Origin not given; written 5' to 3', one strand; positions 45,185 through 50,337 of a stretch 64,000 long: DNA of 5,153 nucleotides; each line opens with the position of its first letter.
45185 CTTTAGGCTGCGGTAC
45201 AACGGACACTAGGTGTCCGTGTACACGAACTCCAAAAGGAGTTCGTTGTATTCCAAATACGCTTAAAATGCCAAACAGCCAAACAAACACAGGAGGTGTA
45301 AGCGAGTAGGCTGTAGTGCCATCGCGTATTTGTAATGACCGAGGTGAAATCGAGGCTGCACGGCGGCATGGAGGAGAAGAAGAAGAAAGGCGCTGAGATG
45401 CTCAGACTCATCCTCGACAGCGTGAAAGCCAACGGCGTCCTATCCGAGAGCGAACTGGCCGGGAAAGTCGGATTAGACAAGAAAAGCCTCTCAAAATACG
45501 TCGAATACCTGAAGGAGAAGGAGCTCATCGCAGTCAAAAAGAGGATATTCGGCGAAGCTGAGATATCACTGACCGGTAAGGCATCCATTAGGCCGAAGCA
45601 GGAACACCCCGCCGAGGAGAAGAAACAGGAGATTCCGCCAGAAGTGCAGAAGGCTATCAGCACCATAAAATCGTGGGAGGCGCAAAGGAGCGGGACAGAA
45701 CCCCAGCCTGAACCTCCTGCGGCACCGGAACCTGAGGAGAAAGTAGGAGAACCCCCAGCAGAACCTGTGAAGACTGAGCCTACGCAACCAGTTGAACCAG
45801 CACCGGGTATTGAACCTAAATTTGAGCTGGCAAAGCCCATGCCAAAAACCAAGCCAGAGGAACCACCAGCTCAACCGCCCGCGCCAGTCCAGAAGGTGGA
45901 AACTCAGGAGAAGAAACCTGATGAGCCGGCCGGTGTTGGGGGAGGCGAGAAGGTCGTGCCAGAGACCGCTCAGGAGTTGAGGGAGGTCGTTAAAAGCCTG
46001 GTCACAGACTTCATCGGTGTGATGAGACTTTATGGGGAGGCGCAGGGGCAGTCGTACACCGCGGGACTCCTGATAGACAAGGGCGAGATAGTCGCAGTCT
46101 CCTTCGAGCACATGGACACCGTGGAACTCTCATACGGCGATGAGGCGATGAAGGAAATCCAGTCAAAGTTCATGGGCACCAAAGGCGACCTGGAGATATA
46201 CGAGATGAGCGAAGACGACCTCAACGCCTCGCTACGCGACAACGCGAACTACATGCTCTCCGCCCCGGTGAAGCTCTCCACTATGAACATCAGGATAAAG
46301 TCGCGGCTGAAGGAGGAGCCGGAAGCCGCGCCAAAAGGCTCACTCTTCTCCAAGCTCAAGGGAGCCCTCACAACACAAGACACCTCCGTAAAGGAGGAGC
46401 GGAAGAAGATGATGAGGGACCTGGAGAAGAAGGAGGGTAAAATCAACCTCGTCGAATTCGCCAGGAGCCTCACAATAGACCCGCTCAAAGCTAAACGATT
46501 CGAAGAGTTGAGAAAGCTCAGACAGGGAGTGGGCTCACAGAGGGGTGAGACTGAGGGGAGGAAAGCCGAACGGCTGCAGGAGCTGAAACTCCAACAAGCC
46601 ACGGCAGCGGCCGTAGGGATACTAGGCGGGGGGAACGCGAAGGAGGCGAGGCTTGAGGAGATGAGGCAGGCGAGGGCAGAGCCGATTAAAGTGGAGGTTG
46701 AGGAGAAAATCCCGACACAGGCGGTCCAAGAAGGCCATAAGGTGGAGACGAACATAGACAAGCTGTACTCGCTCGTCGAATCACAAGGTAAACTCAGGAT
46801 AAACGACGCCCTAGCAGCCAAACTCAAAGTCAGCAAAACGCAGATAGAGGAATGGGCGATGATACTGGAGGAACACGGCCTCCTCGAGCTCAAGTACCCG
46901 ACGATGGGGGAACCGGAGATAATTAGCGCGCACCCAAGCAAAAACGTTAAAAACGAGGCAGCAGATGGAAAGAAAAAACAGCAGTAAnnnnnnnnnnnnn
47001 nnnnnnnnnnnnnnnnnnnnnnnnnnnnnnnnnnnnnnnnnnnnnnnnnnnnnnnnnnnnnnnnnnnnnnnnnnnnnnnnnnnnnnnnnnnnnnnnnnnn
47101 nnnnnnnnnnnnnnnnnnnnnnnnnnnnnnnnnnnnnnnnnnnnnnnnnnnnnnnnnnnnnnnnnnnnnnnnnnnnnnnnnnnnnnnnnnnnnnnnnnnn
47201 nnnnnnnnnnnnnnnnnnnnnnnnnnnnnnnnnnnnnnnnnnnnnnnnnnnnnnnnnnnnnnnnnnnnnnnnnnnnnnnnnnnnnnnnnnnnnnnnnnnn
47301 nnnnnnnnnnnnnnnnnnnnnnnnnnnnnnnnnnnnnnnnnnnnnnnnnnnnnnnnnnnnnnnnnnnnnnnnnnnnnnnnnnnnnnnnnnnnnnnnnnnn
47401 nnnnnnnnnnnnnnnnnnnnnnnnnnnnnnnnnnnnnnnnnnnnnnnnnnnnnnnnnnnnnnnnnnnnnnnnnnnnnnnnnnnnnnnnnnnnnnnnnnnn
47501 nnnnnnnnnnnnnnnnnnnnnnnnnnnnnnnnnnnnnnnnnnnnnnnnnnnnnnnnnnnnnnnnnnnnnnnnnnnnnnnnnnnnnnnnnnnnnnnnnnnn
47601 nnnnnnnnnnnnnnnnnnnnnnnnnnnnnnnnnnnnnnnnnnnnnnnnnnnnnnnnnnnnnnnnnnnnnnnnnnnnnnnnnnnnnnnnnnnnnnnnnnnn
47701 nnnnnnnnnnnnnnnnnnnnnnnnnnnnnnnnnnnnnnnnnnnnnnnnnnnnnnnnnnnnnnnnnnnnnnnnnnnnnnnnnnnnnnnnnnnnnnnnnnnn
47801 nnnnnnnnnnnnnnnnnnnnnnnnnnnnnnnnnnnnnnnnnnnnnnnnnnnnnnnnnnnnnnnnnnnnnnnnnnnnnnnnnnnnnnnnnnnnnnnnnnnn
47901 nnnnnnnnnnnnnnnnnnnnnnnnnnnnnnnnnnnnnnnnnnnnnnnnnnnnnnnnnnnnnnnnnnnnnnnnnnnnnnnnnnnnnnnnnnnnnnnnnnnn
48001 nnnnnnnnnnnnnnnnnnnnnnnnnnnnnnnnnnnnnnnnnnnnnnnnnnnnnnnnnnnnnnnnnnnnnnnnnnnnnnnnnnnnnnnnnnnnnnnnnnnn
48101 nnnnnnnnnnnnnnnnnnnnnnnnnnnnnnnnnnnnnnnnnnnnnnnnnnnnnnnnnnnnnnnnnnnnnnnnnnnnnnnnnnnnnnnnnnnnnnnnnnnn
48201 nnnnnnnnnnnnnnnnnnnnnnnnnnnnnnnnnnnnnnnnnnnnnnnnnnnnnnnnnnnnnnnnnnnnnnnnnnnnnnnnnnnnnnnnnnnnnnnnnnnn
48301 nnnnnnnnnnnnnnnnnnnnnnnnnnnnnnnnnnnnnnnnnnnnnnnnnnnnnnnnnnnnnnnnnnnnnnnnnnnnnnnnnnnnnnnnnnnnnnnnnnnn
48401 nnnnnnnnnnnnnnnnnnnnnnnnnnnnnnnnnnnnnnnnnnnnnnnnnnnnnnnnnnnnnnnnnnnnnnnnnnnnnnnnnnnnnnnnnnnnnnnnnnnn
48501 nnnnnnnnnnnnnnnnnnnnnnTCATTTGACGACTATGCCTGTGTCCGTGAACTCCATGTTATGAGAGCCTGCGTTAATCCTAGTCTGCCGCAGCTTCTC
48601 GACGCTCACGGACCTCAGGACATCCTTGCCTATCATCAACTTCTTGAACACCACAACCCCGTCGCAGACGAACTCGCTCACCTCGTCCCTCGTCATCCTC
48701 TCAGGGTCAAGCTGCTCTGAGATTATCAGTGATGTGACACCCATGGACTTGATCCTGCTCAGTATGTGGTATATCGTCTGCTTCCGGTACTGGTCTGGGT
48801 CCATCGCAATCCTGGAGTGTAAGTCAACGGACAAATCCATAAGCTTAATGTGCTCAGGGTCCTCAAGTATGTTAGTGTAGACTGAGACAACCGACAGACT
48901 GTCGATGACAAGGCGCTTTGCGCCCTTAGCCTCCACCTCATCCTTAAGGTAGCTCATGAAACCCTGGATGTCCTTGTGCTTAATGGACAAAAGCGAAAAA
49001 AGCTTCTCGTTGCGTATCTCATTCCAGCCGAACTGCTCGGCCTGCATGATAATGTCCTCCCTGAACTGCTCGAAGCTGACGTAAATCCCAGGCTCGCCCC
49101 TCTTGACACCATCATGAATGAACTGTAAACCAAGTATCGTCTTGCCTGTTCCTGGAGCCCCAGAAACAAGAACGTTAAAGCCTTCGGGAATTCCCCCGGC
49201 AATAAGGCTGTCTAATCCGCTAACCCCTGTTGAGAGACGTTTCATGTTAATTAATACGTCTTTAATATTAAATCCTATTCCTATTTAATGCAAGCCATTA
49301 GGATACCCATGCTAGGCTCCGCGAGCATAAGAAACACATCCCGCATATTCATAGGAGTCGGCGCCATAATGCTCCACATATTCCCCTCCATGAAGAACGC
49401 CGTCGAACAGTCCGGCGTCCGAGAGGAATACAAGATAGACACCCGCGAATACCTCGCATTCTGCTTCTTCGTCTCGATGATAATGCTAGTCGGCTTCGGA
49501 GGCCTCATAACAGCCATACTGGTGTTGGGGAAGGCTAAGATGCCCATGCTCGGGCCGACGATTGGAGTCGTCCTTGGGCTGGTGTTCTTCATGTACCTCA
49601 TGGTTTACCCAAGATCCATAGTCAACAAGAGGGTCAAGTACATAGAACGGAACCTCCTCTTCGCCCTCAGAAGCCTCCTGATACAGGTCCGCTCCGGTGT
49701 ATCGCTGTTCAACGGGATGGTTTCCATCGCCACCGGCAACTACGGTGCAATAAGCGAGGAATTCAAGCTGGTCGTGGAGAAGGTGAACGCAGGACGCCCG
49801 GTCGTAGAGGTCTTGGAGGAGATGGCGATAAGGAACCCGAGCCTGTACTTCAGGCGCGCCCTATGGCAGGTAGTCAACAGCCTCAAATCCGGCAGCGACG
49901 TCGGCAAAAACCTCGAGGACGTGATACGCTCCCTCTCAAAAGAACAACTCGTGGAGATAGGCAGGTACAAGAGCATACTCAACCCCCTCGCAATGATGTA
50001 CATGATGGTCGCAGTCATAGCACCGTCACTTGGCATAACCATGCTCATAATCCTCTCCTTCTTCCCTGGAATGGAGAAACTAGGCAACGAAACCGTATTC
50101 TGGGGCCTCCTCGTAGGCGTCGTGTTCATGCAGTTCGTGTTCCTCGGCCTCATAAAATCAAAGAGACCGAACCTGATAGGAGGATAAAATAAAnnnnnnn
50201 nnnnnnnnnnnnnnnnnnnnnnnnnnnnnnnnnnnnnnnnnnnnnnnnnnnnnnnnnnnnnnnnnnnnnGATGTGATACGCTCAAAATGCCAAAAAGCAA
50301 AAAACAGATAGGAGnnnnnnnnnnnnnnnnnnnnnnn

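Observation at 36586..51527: Roughly 15-kb type IV pilus-like locus combining giant prepilin-like proteins, a FlaI/TadA ATPase, a FlaH-like KaiC ATPase and a split FlaJ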

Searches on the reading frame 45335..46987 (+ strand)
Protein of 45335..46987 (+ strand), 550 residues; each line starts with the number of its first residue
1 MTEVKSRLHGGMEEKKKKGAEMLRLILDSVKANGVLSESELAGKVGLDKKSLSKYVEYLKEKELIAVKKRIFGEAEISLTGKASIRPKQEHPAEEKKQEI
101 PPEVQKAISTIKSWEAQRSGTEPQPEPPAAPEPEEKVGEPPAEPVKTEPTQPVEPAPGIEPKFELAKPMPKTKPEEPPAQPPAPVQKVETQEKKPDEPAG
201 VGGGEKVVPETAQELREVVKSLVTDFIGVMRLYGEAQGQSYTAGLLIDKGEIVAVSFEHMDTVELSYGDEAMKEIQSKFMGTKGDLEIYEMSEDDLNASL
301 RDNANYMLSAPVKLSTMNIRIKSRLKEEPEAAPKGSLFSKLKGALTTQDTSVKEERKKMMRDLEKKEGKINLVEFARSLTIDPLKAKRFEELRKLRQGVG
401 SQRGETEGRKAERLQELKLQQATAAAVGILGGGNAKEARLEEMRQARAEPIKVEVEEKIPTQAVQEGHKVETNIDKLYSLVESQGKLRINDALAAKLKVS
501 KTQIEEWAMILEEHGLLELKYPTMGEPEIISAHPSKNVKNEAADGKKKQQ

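Call 3: search_protein_families(library=pfam, proteins=[window:45335-46987:+], max_evalue=0.01)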
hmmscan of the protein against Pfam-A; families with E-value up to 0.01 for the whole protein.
window:45335-46987:+ (550 aa): 5 families
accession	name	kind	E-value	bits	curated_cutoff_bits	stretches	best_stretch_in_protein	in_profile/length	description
PF09987.14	DUF2226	-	1.7e-05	24.9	22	1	213-374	16-169/252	Uncharacterized protein conserved in archaea (DUF2226)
PF01047.28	MarR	-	9.7e-05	22.6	24.6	0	26-69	8-51/59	MarR family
PF13412.12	HTH_24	-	0.0014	18.6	21.9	1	24-65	6-47/48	Winged helix-turn-helix DNA-binding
PF14947.12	HTH_45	-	0.002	18.5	25.5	1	25-70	10-54/77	Winged helix-turn-helix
PF02002.24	TFIIE_alpha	-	0.0023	18.2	22.9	1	23-70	15-62/105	TFIIE alpha subunit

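Call 4: search_protein_families(library=ncbifam, proteins=[window:45335-46987:+], max_evalue=0.01)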
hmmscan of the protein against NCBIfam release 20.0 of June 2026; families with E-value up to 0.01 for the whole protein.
window:45335-46987:+ (550 aa): 2 families
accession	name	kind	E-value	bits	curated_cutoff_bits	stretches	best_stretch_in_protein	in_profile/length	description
NF053610.1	Sso10a_fam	subfamily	0.00022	21.2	60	1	25-72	9-54/64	Sso10a family chromatin protein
NF040939.2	trans_reg_lrs14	equivalog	0.0011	19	90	0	471-518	21-67/103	Lrs14 family HTH-type transcriptional regulator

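Call 67: search_solved_structures(query=window:45335-46987:+, max_evalue=1)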
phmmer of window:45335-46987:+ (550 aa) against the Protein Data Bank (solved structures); distinct sequences matched with E-value up to 1: 1.
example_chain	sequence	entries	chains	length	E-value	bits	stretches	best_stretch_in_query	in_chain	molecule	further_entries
7ueb_E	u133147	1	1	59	0.018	17.4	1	26-73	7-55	PscE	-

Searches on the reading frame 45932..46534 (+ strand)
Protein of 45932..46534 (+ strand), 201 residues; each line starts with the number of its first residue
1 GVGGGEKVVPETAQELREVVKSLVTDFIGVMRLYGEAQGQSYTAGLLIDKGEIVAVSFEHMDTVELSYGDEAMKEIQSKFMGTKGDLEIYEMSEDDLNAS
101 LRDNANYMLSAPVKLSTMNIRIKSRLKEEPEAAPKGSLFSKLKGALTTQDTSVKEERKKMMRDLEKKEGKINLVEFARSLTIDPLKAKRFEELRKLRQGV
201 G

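Call 72: search_protein_families(library=pfam, proteins=[window:45932-46534:+], max_evalue=1)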
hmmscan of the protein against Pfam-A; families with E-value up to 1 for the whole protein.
window:45932-46534:+ (201 aa): 2 families
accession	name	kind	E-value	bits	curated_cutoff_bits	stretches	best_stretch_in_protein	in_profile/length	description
PF09987.14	DUF2226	-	8.2e-07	29.2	22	1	14-132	16-134/252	Uncharacterized protein conserved in archaea (DUF2226)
PF11047.13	SopD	-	0.024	14.3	25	1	120-183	152-210/319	Salmonella outer protein D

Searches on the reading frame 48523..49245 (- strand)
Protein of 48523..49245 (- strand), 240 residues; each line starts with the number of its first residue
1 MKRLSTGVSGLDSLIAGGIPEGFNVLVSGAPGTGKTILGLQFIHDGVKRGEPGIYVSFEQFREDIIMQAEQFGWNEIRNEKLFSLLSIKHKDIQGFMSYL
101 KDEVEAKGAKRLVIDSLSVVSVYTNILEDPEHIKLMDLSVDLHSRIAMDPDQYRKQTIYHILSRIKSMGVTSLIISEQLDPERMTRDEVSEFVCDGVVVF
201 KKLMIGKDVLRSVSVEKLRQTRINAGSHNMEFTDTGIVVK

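Call 3: search_protein_families(library=pfam, proteins=[window:48523-49245:-], max_evalue=0.01)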
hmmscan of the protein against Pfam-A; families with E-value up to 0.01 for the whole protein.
window:48523-49245:- (240 aa): 7 families
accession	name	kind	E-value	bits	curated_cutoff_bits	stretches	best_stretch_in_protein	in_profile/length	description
PF06745.19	ATPase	-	9.8e-47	159.7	26.6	2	5-122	2-132/231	KaiC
PF13481.12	AAA_25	-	2.3e-06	27.8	27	1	11-118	22-153/195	AAA domain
PF07088.17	GvpD_P-loop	-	2.3e-05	24.8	24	1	22-85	10-71/189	GvpD gas vesicle protein, P-loop domain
PF03796.21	DnaB_C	-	0.00028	20.8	27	1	4-166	2-162/255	DnaB-like helicase C terminal domain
PF09848.15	SLFN-g3_helicase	-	0.0016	18.2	24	1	25-57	4-38/354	Schlafen group 3, DNA/RNA helicase domain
PF13401.12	AAA_22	-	0.0084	16.9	27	0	25-115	8-91/130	AAA domain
PF00154.27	RecA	-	0.009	15.9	27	0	3-59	32-89/262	recA bacterial DNA recombination protein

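Call 4: search_protein_families(library=ncbifam, proteins=[window:48523-49245:-], max_evalue=0.01)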
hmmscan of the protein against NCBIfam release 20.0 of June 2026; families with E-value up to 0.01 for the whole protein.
window:48523-49245:- (240 aa): 17 families
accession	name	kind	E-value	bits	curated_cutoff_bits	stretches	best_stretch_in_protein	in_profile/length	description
TIGR03881.1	KaiC_arch_4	hypoth_equivalog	9.2e-35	120.4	247.8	1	2-239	1-228/231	KaiC domain-containing protein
NF006799.0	PRK09302.1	equivalog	1.9e-34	119.1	408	2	2-120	11-142/515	circadian clock protein KaiC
TIGR03877.1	thermo_KaiC_1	hypoth_equivalog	1.6e-32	112.9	307.25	1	1-240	1-233/238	KaiC domain-containing protein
TIGR03880.1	KaiC_arch_3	hypoth_equivalog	4.3e-32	111.5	249.45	2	7-121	1-120/224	KaiC domain-containing protein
TIGR02655.1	circ_KaiC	equivalog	3.7e-28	98.4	546.25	2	3-90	2-93/484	circadian clock protein KaiC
NF052589.1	ArlH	equivalog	1.5e-12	47.7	215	1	11-225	9-207/229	archaellum protein ArlH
NF004723.0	PRK06067.1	subfamily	6.5e-12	45.5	194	1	4-142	16-163/243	flagellar accessory protein FlaH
TIGR00416.1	sms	equivalog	3.3e-11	42.6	403.05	1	2-121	74-183/454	DNA repair protein RadA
NF004629.0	PRK05973.1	equivalog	5.8e-08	32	156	1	20-87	62-129/237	DNA helicase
TIGR03600.1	phage_DnaB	exception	1.3e-05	24.4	498.65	1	4-67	177-240/421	phage replicative helicase, DnaB family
TIGR03878.1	thermo_KaiC_2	hypoth_equivalog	1.8e-05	24.2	232.2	1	16-118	30-141/259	KaiC domain-containing protein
TIGR02237.1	recomb_radB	equivalog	0.00018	21.5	172.4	1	11-129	1-116/210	DNA repair and recombination protein RadB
NF006861.0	PRK09361.1-1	equivalog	0.00039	20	278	1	3-68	4-69/235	DNA repair and recombination protein RadB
NF006320.0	PRK08533.1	equivalog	0.00041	20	215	1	11-119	13-128/230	flagellar accessory protein FlaH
NF045863.1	glide_MMOB1660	exception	0.0035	16.4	600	1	3-77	122-194/515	MMOB1660 family gliding motility ATPase complex subunit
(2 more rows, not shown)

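Call 32: search_solved_structures(query=window:48523-49245:-, max_evalue=0.00001)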
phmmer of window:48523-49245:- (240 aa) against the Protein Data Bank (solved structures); distinct sequences matched with E-value up to 0.00001: 47.
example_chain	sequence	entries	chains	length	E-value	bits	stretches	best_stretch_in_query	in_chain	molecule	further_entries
8zn5_B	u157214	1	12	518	1.8e-41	145.3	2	2-120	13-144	KaiC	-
8zn7_D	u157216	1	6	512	2.8e-41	144.7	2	2-120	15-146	KaiC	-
8zn6_F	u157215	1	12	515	3e-39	138.1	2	2-238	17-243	KaiC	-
8jon_A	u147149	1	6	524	4.3e-39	137.5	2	2-237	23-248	Circadian clock oscillator protein KaiC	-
7dy1_A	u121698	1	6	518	8.9e-38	133.2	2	2-228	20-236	Circadian clock protein kinase KaiC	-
5jwq_A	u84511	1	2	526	9e-38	133.2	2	2-228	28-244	Circadian clock protein kinase KaiC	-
4o0m_A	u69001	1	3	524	9.5e-38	133.1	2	2-228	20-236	Circadian clock protein kinase KaiC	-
7x1z_A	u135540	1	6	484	5.4e-37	130.7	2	3-238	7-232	Circadian clock oscillator protein KaiC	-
7x1y_A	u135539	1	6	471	5.6e-37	130.6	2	3-238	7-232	Circadian clock oscillator protein KaiC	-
7s65_A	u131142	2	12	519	6.3e-37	130.4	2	3-238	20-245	Circadian clock protein kinase KaiC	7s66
8wv8_A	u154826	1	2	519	7.1e-37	130.3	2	3-238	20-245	Circadian clock oscillator protein KaiC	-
7wdc_A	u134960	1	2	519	7.2e-37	130.3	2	3-238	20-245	Circadian clock protein kinase KaiC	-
7dyi_A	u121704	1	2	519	7.2e-37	130.3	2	3-238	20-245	Circadian clock protein kinase KaiC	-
3k0c_A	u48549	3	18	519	7.6e-37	130.2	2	3-238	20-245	Circadian clock protein kinase KaiC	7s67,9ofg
3jzm_A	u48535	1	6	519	7.7e-37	130.2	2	3-238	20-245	Circadian clock protein kinase kaiC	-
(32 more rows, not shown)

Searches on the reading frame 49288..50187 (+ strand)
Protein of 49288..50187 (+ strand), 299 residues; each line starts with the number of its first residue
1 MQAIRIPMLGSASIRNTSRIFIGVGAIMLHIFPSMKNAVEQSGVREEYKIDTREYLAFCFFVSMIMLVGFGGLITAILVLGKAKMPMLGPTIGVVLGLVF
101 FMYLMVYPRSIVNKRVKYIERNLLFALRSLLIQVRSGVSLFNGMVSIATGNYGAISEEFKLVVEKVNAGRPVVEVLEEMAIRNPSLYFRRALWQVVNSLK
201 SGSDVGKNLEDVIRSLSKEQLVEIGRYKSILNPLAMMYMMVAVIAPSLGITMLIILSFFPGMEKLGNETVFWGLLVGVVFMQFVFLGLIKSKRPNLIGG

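Call 3: search_protein_families(library=pfam, proteins=[window:49288-50187:+], max_evalue=0.01)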
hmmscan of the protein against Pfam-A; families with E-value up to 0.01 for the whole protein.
window:49288-50187:+ (299 aa): 2 families
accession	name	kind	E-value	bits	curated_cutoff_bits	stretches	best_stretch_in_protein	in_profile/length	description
PF00482.28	T2SSF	-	1e-15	58.2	25.2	1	126-252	1-124/125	Type II secretion system (T2SS), protein F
PF15844.10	TMCCDC2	-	0.0073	16.8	27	0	87-160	38-110/171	Transmembrane and coiled-coil domain-containing protein 2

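Call 4: search_protein_families(library=ncbifam, proteins=[window:49288-50187:+], max_evalue=0.01)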
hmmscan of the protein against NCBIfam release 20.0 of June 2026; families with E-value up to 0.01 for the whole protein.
window:49288-50187:+ (299 aa): 1 family
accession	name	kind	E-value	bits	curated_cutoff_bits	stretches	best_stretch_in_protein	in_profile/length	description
NF004704.2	PRK06041.1-2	equivalog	3.3e-07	29.4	550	1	47-294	5-248/555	archaellar assembly protein ArlJ/FlaJ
